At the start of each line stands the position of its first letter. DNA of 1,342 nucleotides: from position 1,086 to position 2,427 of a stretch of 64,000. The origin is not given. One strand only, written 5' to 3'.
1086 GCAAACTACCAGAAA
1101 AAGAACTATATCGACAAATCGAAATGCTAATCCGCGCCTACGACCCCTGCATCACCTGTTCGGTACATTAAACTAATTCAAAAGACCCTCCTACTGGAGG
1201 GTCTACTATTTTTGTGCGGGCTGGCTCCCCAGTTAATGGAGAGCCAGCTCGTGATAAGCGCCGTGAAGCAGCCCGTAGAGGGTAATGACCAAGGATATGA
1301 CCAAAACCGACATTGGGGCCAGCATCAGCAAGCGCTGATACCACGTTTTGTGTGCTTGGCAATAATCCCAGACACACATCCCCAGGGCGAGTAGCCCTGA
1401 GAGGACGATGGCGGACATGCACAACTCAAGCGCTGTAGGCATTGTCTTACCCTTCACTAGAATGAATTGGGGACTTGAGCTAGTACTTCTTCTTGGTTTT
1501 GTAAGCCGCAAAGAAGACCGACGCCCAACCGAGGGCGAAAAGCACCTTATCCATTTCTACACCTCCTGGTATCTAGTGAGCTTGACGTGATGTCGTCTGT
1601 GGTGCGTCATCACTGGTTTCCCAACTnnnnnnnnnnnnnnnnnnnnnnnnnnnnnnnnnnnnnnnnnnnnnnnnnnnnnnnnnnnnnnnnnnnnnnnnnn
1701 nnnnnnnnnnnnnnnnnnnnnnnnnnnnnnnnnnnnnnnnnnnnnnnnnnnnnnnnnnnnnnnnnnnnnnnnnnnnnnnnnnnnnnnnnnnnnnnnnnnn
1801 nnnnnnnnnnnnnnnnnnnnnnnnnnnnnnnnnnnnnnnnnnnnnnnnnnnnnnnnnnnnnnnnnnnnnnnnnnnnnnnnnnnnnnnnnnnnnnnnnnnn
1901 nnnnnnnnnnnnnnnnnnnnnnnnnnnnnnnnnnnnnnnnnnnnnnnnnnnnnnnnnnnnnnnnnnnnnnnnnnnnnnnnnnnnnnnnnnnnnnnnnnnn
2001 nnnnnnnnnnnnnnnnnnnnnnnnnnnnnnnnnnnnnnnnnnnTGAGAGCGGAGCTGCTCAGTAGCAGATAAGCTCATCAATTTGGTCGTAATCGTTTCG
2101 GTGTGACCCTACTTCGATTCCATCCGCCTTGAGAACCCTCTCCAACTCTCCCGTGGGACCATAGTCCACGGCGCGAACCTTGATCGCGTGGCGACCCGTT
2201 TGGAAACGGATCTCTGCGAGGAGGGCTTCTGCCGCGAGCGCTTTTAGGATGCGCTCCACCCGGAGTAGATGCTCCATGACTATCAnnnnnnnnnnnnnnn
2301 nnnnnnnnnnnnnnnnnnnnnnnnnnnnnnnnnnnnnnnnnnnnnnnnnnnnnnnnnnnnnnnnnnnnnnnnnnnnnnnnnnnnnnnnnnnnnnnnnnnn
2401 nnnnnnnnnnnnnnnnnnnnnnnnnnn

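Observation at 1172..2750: GC-rich (~55-58%) insert with a tightly coupled 2-gene cassette of unknown function and ~850 nt without convincing ORFs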

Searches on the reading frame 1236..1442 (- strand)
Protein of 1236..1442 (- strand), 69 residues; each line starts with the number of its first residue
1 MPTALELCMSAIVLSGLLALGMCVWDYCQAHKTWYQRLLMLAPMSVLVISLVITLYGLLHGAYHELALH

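Call 8: search_protein_families(library=pfam, proteins=[window:1236-1442:-], max_evalue=1)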
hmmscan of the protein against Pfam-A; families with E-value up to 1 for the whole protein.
window:1236-1442:- (69 aa): 3 families
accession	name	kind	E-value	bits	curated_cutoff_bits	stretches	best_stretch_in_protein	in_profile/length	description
PF01654.22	Cyt_bd_oxida_I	-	0.015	14.3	26.2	1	7-62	180-235/418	Cytochrome bd terminal oxidase subunit I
PF09276.15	Pertus-S5-tox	-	0.066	13.7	25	1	6-43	23-59/97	Pertussis toxin S5 subunit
PF11026.13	DUF2721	-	0.11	12.8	28.3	1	4-57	66-119/129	Protein of unknown function (DUF2721)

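Call 9: search_protein_families(library=phrogs, proteins=[window:1236-1442:-], max_evalue=1)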
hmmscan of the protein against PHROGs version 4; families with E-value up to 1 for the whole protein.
window:1236-1442:- (69 aa): 1 family
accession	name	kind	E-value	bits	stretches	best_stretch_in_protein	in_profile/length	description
phrog_22380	-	unknown function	0.12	13.4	1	17-52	8-44/86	-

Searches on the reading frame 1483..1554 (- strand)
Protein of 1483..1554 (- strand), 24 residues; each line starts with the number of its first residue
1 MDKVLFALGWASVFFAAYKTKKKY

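Call 118: search_protein_families(library=pfam, proteins=[window:1483-1554:-], max_evalue=0.01)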
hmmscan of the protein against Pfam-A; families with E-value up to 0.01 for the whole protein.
window:1483-1554:- (24 aa): 0 families

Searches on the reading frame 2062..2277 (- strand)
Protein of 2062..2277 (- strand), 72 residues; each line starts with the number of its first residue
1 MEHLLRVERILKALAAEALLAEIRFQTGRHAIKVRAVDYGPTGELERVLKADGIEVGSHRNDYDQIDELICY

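Call 8: search_protein_families(library=pfam, proteins=[window:2062-2277:-], max_evalue=1)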
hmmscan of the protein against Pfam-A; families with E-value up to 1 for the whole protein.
window:2062-2277:- (72 aa): 1 family
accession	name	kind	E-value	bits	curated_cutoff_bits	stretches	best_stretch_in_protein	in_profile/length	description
PF25065.1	RM3_Med14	-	0.16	12.4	22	1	4-55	41-93/110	Med14 RM domain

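Call 9: search_protein_families(library=phrogs, proteins=[window:2062-2277:-], max_evalue=1)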
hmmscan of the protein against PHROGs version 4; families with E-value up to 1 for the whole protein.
window:2062-2277:- (72 aa): 0 families

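Call 27: find_homologous_proteins(query=window:2062-2277:-, max_evalue=0.01)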
Query window:2062-2277:- (72 aa): 5 proteins with E <= 0.01 among 15 candidates.
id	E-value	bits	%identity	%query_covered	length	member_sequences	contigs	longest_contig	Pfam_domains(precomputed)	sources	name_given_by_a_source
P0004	3.6e-39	149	100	100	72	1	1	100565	-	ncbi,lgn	-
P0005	2.1e-32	128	87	99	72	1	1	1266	-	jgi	jgi:hypothetical protein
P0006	2.1e-31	124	85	100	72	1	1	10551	-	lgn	-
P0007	2.4e-28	115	79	100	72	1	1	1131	-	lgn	-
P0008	1.7e-27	112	79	99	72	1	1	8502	-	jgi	jgi:hypothetical protein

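Call 28: find_encoding_contigs(protein=P0006, flank=10000)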
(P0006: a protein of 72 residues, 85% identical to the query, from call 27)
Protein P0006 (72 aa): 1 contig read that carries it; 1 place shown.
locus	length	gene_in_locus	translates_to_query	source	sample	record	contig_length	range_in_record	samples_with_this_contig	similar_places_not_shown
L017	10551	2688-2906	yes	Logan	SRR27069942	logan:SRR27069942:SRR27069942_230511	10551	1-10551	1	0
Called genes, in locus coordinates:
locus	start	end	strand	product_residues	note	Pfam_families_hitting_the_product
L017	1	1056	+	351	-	?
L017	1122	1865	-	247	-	PF01978:TrmB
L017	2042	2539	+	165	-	-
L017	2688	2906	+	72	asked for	-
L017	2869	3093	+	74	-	-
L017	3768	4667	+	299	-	PF00226:DnaJ (faint)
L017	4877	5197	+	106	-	-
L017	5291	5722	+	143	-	-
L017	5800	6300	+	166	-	-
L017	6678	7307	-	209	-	-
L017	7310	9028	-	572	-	-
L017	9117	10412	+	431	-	PF00239:Resolvase, PF07508:Recombinase, PF13408:Zn_ribbon_recom (weak)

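Call 29: find_encoding_contigs(protein=P0008, flank=10000)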
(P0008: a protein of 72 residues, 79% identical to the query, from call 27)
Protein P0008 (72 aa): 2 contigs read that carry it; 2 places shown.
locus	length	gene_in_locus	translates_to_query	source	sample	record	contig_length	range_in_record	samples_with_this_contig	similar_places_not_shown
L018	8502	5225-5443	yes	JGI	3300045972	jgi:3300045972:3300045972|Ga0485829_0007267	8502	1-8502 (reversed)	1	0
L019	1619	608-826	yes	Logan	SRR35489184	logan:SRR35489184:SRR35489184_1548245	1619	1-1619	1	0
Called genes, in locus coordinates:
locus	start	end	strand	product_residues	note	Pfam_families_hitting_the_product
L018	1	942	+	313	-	?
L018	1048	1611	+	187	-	-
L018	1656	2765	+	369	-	PF00226:DnaJ, PF01556:DnaJ_C, PF27659:CHP02642 (faint), PF00684:DnaJ_CXXCXGXG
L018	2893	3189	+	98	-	-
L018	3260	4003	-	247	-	PF01978:TrmB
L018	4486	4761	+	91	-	-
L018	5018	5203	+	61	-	-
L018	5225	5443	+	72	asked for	-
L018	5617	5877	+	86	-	-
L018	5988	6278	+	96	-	-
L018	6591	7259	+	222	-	-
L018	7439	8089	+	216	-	PF00990:GGDEF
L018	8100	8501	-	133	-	?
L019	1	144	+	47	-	?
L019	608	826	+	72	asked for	-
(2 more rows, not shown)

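Call 30: find_encoding_contigs(protein=P0005, flank=10000)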
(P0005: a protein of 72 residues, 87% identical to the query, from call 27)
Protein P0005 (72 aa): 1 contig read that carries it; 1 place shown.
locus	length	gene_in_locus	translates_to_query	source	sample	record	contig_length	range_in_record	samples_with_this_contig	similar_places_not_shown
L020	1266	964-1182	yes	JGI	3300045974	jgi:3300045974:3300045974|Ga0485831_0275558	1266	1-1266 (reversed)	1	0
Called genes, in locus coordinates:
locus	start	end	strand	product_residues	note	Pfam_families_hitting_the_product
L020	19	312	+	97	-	-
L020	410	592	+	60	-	-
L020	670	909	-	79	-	-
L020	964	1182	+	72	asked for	-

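Call 46: search_protein_families(library=pfam, proteins=[L017:2042-2536:+, L018:4486-4758:+, L017:3768-4664:+, L017:5291-5719:+], max_evalue=0.1)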
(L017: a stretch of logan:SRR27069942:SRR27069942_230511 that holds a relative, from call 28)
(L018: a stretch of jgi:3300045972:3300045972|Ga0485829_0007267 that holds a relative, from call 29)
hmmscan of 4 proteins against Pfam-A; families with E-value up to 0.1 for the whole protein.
L017:2042-2536:+ (165 aa): 1 family
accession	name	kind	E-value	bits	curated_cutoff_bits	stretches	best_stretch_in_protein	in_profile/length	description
PF17057.10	B3R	-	0.08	13.3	27.5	0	69-128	45-103/117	Poxviridae B3 protein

L018:4486-4758:+ (91 aa): 0 families

L017:3768-4664:+ (299 aa): 1 family
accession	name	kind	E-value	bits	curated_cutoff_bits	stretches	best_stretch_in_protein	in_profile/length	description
PF00226.36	DnaJ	-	2.2e-05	24.9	27.8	1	22-62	12-56/63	DnaJ domain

L017:5291-5719:+ (143 aa): 2 families
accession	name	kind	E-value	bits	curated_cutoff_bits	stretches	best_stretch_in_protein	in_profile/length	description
PF22181.1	TarS_linker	-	0.036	14.9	27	0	56-100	32-73/100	Glycosyl transferase TarS linker domain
PF07660.19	STN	-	0.043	14.1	28.4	0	85-119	3-37/52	Secretin and TonB N terminus short domain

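Call 73: search_protein_families(library=padloc, proteins=[window:2062-2277:-, L017:3768-4664:+], max_evalue=0.01)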
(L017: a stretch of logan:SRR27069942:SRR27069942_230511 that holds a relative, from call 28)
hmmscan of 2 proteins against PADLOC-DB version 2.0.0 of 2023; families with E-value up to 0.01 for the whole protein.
window:2062-2277:- (72 aa): 0 families

L017:3768-4664:+ (299 aa): 0 families

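Call 74: search_protein_families(library=ncbifam, proteins=[window:2062-2277:-], max_evalue=0.001)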
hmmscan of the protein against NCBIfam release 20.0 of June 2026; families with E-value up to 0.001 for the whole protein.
window:2062-2277:- (72 aa): 0 families

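Call 89: predict_structure(alignment_id=A3)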
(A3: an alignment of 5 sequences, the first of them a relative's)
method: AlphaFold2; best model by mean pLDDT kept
length: 72 residues; sequences in the alignment: 5
mean_pLDDT: 63.0   pTM: 0.47
mean pLDDT of the five models: 63.0, 58.8, 56.5, 54.3, 44.7
residues with pLDDT >= 90: 0; 70-90: 12; 50-70: 55; < 50: 5
segments of 3 or more residues with pLDDT < 50: 68-72
pLDDT, mean of each block of 10 residues (from residue 1): 65 65 59 64 73 67 52 44
secondary structure, 60 per line:
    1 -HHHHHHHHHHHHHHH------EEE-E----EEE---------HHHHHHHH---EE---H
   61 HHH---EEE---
elements in order: H2-16 E23-25 E32-34 H44-51 H60-63 E67-69

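Call 91: search_solved_structures(query=A3, max_evalue=1)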
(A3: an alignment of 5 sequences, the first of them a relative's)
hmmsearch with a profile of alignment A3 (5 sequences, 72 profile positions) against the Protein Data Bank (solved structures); distinct sequences matched with E-value up to 1: 1.
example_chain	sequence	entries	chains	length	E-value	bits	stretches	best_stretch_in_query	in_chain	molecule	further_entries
2lqj_A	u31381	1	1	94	0.32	14.5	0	9-61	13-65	Mg2+ transport protein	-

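Call 93: fold_search(model_id=the predicted structure, library=pdb)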
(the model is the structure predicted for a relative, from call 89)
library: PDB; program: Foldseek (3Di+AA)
matches with E <= 10: 190; with E <= 0.001: 0
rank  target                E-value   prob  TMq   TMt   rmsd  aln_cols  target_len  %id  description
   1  9fny_AC               6.3e-01  0.18  0.42  0.20   5.6        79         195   19  PF30S-PF30S dimer mediated by aRDF from P. furiosus (Structure I) (released 2025-01-15)
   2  6m6v_A                6.7e-01  0.23  0.41  0.29   4.3        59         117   22  Crystal structure the toxin-antitoxin MntA-HepT (released 2020-09-30)
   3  3dao_A                7.7e-01  0.08  0.30  0.12   7.4        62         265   19  CRYSTAL STRUCTURE OF A PUTATIVE PHOSPHATE (EUBREC_1417) FROM EUBACTERIUM RECTALE AT 1.80 A RESOLUTION (released 2008-07-29)
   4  3mpo_C                8.3e-01  0.10  0.31  0.13   7.6        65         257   14  The crystal structure of a hydrolase from Lactobacillus brevis (released 2010-05-12)
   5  4oyh_B                1.0e+00  0.08  0.31  0.17  12.2        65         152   14  Structure of Bacillus subtilis MobB (released 2015-03-18)
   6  8caz_C                1.1e+00  0.15  0.39  0.19   5.2        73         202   18  empty 30S head (released 2023-07-26)
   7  2atw_C                1.2e+00  0.06  0.25  0.13   6.2        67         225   18  Structure of a Mycobacterium tuberculosis NusA-RNA complex (released 2005-10-11)
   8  5bs8_B                1.3e+00  0.07  0.24  0.11   6.3        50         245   24  Crystal structure of a topoisomerase II complex (released 2016-03-02)
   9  8hlz_C                1.4e+00  0.28  0.49  0.13   3.4        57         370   10  F8-A22-E4 complex of MPXV in hexameric form (released 2023-05-31)
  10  7aer_A                1.6e+00  0.14  0.39  0.28   4.2        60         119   22  Rebuilt and re-refined PDB entry 5yep: tri-AMPylated Shewanella oneidensis HEPN toxin in complex with MNT antitoxin (released 2020-12-30)
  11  2asb_A                1.6e+00  0.05  0.25  0.13   6.1        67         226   18  Structure of a Mycobacterium tuberculosis NusA-RNA complex (released 2005-10-11)
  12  2atw_A                1.7e+00  0.05  0.26  0.13   6.1        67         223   19  Structure of a Mycobacterium tuberculosis NusA-RNA complex (released 2005-10-11)
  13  4nkr_B                2.1e+00  0.06  0.31  0.17  12.1        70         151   14  The Crystal structure of Bacillus subtilis MobB (released 2014-11-26)
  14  4v7e_BF               2.1e+00  0.04  0.19  0.09   9.7        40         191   18  Model of the small subunit RNA based on a 5.5 A cryo-EM map of Triticum aestivum translating 80S ribosome (released 2014-07-09)
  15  6mrr                  2.2e+00  0.16  0.46  0.49   4.4        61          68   18  De novo designed protein Foldit1 (released 2019-06-12)
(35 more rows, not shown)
